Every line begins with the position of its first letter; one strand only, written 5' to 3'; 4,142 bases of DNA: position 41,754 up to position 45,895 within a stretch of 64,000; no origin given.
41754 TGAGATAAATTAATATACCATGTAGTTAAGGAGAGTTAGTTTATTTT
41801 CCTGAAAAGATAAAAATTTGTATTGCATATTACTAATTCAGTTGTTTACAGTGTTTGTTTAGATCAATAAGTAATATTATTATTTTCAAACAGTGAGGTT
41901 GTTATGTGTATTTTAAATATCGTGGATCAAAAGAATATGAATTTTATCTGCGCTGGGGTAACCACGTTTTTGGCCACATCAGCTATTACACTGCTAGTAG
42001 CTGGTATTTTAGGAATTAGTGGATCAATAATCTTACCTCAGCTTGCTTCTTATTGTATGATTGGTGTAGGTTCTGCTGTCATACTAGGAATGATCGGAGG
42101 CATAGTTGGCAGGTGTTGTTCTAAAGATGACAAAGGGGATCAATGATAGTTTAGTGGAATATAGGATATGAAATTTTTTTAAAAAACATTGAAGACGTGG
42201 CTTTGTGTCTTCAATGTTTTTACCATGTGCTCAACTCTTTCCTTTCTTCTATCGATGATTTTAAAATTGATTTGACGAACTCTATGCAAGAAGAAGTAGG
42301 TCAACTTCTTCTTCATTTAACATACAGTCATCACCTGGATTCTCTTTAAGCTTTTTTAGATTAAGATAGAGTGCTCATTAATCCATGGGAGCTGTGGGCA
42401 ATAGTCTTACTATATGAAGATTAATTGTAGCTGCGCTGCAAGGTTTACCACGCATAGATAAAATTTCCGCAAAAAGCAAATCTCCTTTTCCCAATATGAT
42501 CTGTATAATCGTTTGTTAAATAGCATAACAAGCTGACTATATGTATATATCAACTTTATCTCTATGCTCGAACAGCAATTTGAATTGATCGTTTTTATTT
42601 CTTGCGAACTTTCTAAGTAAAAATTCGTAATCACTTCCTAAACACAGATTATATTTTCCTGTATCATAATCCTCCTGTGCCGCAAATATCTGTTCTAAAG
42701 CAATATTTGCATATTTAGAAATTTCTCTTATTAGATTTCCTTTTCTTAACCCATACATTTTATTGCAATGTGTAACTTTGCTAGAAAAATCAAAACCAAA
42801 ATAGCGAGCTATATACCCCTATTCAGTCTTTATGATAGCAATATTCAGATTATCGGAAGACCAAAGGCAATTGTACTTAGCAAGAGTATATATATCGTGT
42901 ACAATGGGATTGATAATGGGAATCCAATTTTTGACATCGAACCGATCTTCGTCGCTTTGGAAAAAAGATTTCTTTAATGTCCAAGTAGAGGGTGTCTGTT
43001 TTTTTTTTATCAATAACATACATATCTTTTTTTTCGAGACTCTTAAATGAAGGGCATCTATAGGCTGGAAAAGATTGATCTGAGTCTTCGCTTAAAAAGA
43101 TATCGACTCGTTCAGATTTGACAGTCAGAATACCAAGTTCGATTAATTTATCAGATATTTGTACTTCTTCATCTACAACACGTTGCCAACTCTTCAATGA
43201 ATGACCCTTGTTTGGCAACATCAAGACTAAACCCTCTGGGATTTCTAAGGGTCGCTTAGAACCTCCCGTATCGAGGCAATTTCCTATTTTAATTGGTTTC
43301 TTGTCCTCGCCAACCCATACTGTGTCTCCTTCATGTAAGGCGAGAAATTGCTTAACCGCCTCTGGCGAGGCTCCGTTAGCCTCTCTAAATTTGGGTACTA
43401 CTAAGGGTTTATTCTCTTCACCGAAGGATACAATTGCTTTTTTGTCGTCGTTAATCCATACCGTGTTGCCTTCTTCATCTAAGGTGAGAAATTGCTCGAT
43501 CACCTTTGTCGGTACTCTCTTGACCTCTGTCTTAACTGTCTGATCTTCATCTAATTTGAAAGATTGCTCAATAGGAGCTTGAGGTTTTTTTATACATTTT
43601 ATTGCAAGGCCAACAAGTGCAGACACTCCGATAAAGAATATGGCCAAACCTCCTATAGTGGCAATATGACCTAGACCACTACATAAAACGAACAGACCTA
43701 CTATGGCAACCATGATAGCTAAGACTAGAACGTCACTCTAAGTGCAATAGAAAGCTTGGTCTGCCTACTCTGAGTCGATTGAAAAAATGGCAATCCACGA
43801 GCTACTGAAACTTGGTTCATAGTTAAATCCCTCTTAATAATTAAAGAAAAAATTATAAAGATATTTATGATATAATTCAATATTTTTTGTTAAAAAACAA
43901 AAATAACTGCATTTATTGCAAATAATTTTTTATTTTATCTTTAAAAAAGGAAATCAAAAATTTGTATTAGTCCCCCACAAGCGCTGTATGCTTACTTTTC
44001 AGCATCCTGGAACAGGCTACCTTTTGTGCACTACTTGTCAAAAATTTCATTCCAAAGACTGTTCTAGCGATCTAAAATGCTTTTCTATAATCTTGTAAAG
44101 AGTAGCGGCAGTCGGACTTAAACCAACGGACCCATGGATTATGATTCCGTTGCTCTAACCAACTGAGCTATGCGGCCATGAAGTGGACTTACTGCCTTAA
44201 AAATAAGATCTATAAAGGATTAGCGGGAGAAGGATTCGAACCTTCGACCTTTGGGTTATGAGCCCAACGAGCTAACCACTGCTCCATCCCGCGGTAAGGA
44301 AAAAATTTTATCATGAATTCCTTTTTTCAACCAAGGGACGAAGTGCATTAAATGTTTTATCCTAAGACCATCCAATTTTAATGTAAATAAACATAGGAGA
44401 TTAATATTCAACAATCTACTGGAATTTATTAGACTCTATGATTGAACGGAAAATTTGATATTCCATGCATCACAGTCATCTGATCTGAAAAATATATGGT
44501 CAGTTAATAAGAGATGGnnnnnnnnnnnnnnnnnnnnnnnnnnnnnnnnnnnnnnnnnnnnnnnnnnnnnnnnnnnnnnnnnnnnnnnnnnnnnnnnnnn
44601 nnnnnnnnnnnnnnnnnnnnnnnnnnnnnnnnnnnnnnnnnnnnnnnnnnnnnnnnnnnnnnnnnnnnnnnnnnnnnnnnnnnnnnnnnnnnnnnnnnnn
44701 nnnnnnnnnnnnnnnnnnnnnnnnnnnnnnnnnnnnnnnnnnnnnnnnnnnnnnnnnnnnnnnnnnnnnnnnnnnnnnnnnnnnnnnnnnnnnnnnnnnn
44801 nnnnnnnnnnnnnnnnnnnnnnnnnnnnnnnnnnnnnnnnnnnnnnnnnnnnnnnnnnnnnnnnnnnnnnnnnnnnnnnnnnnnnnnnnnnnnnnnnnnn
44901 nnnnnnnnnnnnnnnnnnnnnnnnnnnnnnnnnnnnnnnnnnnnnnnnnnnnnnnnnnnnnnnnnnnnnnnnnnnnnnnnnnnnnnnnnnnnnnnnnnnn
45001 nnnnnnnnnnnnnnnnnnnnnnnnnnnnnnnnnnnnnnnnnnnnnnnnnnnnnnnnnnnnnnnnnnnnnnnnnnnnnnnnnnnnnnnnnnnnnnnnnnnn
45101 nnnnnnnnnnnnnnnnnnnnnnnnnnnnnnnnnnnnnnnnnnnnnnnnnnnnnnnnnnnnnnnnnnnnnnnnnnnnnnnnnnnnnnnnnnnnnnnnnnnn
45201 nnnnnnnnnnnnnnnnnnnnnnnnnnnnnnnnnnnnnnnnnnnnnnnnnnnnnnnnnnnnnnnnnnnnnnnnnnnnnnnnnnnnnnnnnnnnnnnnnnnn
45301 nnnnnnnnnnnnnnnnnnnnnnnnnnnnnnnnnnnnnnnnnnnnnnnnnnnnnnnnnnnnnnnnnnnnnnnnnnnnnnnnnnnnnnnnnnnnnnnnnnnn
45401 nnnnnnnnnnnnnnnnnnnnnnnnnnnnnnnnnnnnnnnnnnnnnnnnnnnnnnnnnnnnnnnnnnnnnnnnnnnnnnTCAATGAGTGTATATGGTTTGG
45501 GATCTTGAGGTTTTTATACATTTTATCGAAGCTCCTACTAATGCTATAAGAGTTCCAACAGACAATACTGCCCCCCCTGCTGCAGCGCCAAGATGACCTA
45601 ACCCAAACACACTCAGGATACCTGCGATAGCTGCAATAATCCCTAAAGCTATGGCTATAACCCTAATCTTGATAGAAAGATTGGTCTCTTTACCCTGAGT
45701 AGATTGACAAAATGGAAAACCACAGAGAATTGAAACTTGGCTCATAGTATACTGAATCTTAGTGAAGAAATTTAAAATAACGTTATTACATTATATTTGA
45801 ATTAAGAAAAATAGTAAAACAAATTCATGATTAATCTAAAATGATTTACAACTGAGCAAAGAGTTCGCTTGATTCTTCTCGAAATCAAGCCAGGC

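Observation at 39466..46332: Accessory island of Inc-like genes wedged into a conserved housekeeping backbone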

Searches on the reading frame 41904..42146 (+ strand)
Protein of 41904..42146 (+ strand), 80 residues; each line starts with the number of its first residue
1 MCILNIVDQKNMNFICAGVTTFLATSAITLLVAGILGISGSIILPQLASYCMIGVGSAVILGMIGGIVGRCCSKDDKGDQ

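Call 5: search_protein_families(library=pfam, proteins=[window:41904-42146:+], max_evalue=0.01)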
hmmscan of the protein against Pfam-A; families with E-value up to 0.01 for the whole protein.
window:41904-42146:+ (80 aa): 1 family
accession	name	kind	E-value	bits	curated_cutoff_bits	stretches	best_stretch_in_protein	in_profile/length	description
PF07441.16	BofA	-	0.0025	18.4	26.1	1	12-44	37-69/75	SigmaK-factor processing regulatory protein BofA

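Call 49: search_protein_families(library=pfam, proteins=[L010:9599-9775:+], max_evalue=0.1)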
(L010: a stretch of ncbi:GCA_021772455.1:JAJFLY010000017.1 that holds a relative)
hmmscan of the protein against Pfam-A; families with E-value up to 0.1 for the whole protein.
L010:9599-9775:+ (58 aa): 0 families

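Call 50: search_protein_families(library=ncbifam, proteins=[P0001, P0002, P0011, P0005, P0008], max_evalue=0.1)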
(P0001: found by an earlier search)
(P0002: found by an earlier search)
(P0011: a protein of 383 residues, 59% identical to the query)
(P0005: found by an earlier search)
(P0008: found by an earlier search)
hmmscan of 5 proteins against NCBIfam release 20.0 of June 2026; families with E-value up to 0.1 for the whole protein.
P0001 (417 aa): 43 families (the best 25 are shown)
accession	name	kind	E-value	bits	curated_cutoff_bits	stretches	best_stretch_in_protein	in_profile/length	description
TIGR03534.1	RF_mod_PrmC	equivalog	5e-20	72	199.1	1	167-280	68-180/253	peptide chain release factor N(5)-glutamine methyltransferase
NF011529.0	PRK14968.1-3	equivalog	4.5e-18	65.4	162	1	167-347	18-187/198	putative methyltransferase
TIGR00536.1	hemK_fam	subfamily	1.1e-16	60.8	115.5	1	188-280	114-206/286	HemK family protein methyltransferase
TIGR00537.1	hemK_rel_arch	hypoth_equivalog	4.2e-16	59.1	87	1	190-345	21-169/179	HemK2/MTQ2 family protein methyltransferase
NF011530.0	PRK14968.1-4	equivalog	1.7e-15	56.9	243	1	161-348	15-189/202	putative methyltransferase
TIGR03533.1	L3_gln_methyl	equivalog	7.1e-14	51.8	229.7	1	187-274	120-213/284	50S ribosomal protein L3 N(5)-glutamine methyltransferase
NF047853.1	tRm6a37MtseTrmN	equivalog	2.7e-12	47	350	1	191-280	46-138/244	tRNA(1)(Val) (adenine(37)-N(6))-methyltransferase TrmN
NF002421.0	PRK01544.1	equivalog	5.5e-12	45.2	567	1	188-271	138-221/524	bifunctional peptide chain release factor N(5)-glutamine methyltransferase PrmC/tRNA (guanosine(46)-N7)-methyltransferase TrmB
NF011527.0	PRK14968.1-1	equivalog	5.6e-12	45.8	242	1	167-320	16-157/192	putative methyltransferase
TIGR02072.1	BioC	equivalog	1.4e-07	31.6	184.95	1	180-263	24-104/244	malonyl-ACP O-methyltransferase BioC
NF007023.0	PRK09489.1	equivalog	5.8e-07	29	295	1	192-267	200-272/342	16S rRNA (guanine(1207)-N(2))-methyltransferase RsmC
NF005640.0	PRK07402.1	equivalog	1.6e-06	27.8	219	1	190-260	45-116/200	precorrin-6Y C5,15-methyltransferase subunit CbiT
TIGR00755.1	ksgA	equivalog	2.8e-06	26.8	171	1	190-266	31-104/256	16S rRNA (adenine(1518)-N(6)/adenine(1519)-N(6))-dimethyltransferase RsmA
NF003380.0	PRK04457.1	equivalog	2.9e-06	26.5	304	1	193-261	74-144/265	polyamine aminopropyltransferase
TIGR02469.1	CbiT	equivalog_domain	1.3e-05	25.4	78.3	1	191-259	22-91/124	precorrin-6Y C5,15-methyltransferase (decarboxylating) subunit CbiT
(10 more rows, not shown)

P0002 (306 aa): 0 families

P0011 (383 aa): 1 family
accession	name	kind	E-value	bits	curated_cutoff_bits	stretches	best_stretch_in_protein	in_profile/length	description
TIGR02611.1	TIGR02611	hypoth_equivalog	0.077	12.8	70.6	0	19-66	16-62/121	TIGR02611 family protein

P0005 (80 aa): 1 family
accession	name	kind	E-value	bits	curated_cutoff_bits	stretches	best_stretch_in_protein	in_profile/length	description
NF033872.1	SidA_fam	subfamily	0.036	12.9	60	1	19-71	301-354/379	T4SS effector SidA family protein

P0008 (1122 aa): 0 families

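Call 86: search_protein_families(library=phrogs, proteins=[P0002, P0001], max_evalue=0.01)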
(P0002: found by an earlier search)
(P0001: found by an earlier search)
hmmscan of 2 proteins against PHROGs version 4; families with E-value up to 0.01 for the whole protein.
P0002 (306 aa): 0 families

P0001 (417 aa): 3 families
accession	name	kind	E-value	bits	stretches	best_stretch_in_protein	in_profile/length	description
phrog_23041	-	unknown function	5.8e-14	53.4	1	157-274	83-195/277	-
phrog_3820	-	other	5.7e-07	29.9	1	192-275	71-147/255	DNA methyltransferase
phrog_9133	-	unknown function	0.00029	19.7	1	174-274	742-831/1259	-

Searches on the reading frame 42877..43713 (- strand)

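Call 5: search_protein_families(library=pfam, proteins=[window:42877-43713:-], max_evalue=0.01)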
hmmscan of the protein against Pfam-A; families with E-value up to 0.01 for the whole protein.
window:42877-43713:- (278 aa): 0 families

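Call 49: search_protein_families(library=pfam, proteins=[L010:9599-9775:+], max_evalue=0.1)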
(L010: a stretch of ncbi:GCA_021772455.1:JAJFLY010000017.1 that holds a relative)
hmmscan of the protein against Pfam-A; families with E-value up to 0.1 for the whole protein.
L010:9599-9775:+ (58 aa): 0 families

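Call 50: search_protein_families(library=ncbifam, proteins=[P0001, P0002, P0011, P0005, P0008], max_evalue=0.1)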
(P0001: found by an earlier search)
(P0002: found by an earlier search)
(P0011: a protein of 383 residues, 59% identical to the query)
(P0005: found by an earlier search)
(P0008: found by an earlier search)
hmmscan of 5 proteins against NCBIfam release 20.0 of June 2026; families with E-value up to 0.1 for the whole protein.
P0001 (417 aa): 43 families (the best 25 are shown)
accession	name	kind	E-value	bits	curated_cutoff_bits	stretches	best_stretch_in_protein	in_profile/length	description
TIGR03534.1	RF_mod_PrmC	equivalog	5e-20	72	199.1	1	167-280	68-180/253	peptide chain release factor N(5)-glutamine methyltransferase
NF011529.0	PRK14968.1-3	equivalog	4.5e-18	65.4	162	1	167-347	18-187/198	putative methyltransferase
TIGR00536.1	hemK_fam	subfamily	1.1e-16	60.8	115.5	1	188-280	114-206/286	HemK family protein methyltransferase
TIGR00537.1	hemK_rel_arch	hypoth_equivalog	4.2e-16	59.1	87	1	190-345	21-169/179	HemK2/MTQ2 family protein methyltransferase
NF011530.0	PRK14968.1-4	equivalog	1.7e-15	56.9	243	1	161-348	15-189/202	putative methyltransferase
TIGR03533.1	L3_gln_methyl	equivalog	7.1e-14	51.8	229.7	1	187-274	120-213/284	50S ribosomal protein L3 N(5)-glutamine methyltransferase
NF047853.1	tRm6a37MtseTrmN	equivalog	2.7e-12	47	350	1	191-280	46-138/244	tRNA(1)(Val) (adenine(37)-N(6))-methyltransferase TrmN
NF002421.0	PRK01544.1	equivalog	5.5e-12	45.2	567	1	188-271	138-221/524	bifunctional peptide chain release factor N(5)-glutamine methyltransferase PrmC/tRNA (guanosine(46)-N7)-methyltransferase TrmB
NF011527.0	PRK14968.1-1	equivalog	5.6e-12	45.8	242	1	167-320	16-157/192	putative methyltransferase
TIGR02072.1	BioC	equivalog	1.4e-07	31.6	184.95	1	180-263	24-104/244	malonyl-ACP O-methyltransferase BioC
NF007023.0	PRK09489.1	equivalog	5.8e-07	29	295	1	192-267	200-272/342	16S rRNA (guanine(1207)-N(2))-methyltransferase RsmC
NF005640.0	PRK07402.1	equivalog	1.6e-06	27.8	219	1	190-260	45-116/200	precorrin-6Y C5,15-methyltransferase subunit CbiT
TIGR00755.1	ksgA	equivalog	2.8e-06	26.8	171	1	190-266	31-104/256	16S rRNA (adenine(1518)-N(6)/adenine(1519)-N(6))-dimethyltransferase RsmA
NF003380.0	PRK04457.1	equivalog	2.9e-06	26.5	304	1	193-261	74-144/265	polyamine aminopropyltransferase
TIGR02469.1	CbiT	equivalog_domain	1.3e-05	25.4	78.3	1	191-259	22-91/124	precorrin-6Y C5,15-methyltransferase (decarboxylating) subunit CbiT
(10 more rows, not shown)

P0002 (306 aa): 0 families

P0011 (383 aa): 1 family
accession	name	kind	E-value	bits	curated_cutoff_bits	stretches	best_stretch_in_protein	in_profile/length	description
TIGR02611.1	TIGR02611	hypoth_equivalog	0.077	12.8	70.6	0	19-66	16-62/121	TIGR02611 family protein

P0005 (80 aa): 1 family
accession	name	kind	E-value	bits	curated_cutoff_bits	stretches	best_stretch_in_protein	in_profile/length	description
NF033872.1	SidA_fam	subfamily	0.036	12.9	60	1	19-71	301-354/379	T4SS effector SidA family protein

P0008 (1122 aa): 0 families

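Call 86: search_protein_families(library=phrogs, proteins=[P0002, P0001], max_evalue=0.01)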
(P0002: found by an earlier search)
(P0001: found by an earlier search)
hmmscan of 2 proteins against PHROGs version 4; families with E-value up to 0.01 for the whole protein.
P0002 (306 aa): 0 families

P0001 (417 aa): 3 families
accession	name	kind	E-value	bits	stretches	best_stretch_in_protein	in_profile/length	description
phrog_23041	-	unknown function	5.8e-14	53.4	1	157-274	83-195/277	-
phrog_3820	-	other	5.7e-07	29.9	1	192-275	71-147/255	DNA methyltransferase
phrog_9133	-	unknown function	0.00029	19.7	1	174-274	742-831/1259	-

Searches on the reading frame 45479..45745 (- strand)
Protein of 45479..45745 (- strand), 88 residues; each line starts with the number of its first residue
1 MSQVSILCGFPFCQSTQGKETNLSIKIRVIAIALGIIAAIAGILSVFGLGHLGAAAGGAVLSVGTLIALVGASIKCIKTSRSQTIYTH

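Call 5: search_protein_families(library=pfam, proteins=[window:45479-45745:-], max_evalue=0.01)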
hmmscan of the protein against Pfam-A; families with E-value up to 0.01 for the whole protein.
window:45479-45745:- (88 aa): 0 families

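Call 49: search_protein_families(library=pfam, proteins=[L010:9599-9775:+], max_evalue=0.1)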
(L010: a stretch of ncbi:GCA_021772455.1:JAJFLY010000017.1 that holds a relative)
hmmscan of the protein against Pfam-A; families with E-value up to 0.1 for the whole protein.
L010:9599-9775:+ (58 aa): 0 families

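Call 50: search_protein_families(library=ncbifam, proteins=[P0001, P0002, P0011, P0005, P0008], max_evalue=0.1)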
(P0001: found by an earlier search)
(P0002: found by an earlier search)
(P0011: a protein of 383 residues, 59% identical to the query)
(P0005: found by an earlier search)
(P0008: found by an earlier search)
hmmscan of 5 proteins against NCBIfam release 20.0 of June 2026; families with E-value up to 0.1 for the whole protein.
P0001 (417 aa): 43 families (the best 25 are shown)
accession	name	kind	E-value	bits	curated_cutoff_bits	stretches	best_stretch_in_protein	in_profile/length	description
TIGR03534.1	RF_mod_PrmC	equivalog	5e-20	72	199.1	1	167-280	68-180/253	peptide chain release factor N(5)-glutamine methyltransferase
NF011529.0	PRK14968.1-3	equivalog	4.5e-18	65.4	162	1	167-347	18-187/198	putative methyltransferase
TIGR00536.1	hemK_fam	subfamily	1.1e-16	60.8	115.5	1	188-280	114-206/286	HemK family protein methyltransferase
TIGR00537.1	hemK_rel_arch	hypoth_equivalog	4.2e-16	59.1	87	1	190-345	21-169/179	HemK2/MTQ2 family protein methyltransferase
NF011530.0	PRK14968.1-4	equivalog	1.7e-15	56.9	243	1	161-348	15-189/202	putative methyltransferase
TIGR03533.1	L3_gln_methyl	equivalog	7.1e-14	51.8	229.7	1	187-274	120-213/284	50S ribosomal protein L3 N(5)-glutamine methyltransferase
NF047853.1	tRm6a37MtseTrmN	equivalog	2.7e-12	47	350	1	191-280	46-138/244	tRNA(1)(Val) (adenine(37)-N(6))-methyltransferase TrmN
NF002421.0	PRK01544.1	equivalog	5.5e-12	45.2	567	1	188-271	138-221/524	bifunctional peptide chain release factor N(5)-glutamine methyltransferase PrmC/tRNA (guanosine(46)-N7)-methyltransferase TrmB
NF011527.0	PRK14968.1-1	equivalog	5.6e-12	45.8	242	1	167-320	16-157/192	putative methyltransferase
TIGR02072.1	BioC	equivalog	1.4e-07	31.6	184.95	1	180-263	24-104/244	malonyl-ACP O-methyltransferase BioC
NF007023.0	PRK09489.1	equivalog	5.8e-07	29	295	1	192-267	200-272/342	16S rRNA (guanine(1207)-N(2))-methyltransferase RsmC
NF005640.0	PRK07402.1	equivalog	1.6e-06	27.8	219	1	190-260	45-116/200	precorrin-6Y C5,15-methyltransferase subunit CbiT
TIGR00755.1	ksgA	equivalog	2.8e-06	26.8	171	1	190-266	31-104/256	16S rRNA (adenine(1518)-N(6)/adenine(1519)-N(6))-dimethyltransferase RsmA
NF003380.0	PRK04457.1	equivalog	2.9e-06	26.5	304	1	193-261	74-144/265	polyamine aminopropyltransferase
TIGR02469.1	CbiT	equivalog_domain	1.3e-05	25.4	78.3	1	191-259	22-91/124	precorrin-6Y C5,15-methyltransferase (decarboxylating) subunit CbiT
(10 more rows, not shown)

P0002 (306 aa): 0 families

P0011 (383 aa): 1 family
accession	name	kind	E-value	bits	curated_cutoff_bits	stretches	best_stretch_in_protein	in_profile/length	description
TIGR02611.1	TIGR02611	hypoth_equivalog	0.077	12.8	70.6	0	19-66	16-62/121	TIGR02611 family protein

P0005 (80 aa): 1 family
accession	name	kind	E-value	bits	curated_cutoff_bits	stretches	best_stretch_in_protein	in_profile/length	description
NF033872.1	SidA_fam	subfamily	0.036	12.9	60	1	19-71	301-354/379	T4SS effector SidA family protein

P0008 (1122 aa): 0 families

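Call 86: search_protein_families(library=phrogs, proteins=[P0002, P0001], max_evalue=0.01)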
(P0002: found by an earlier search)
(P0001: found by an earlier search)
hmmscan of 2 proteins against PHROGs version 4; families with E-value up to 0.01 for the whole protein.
P0002 (306 aa): 0 families

P0001 (417 aa): 3 families
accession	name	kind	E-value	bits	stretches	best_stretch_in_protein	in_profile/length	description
phrog_23041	-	unknown function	5.8e-14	53.4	1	157-274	83-195/277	-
phrog_3820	-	other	5.7e-07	29.9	1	192-275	71-147/255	DNA methyltransferase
phrog_9133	-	unknown function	0.00029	19.7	1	174-274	742-831/1259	-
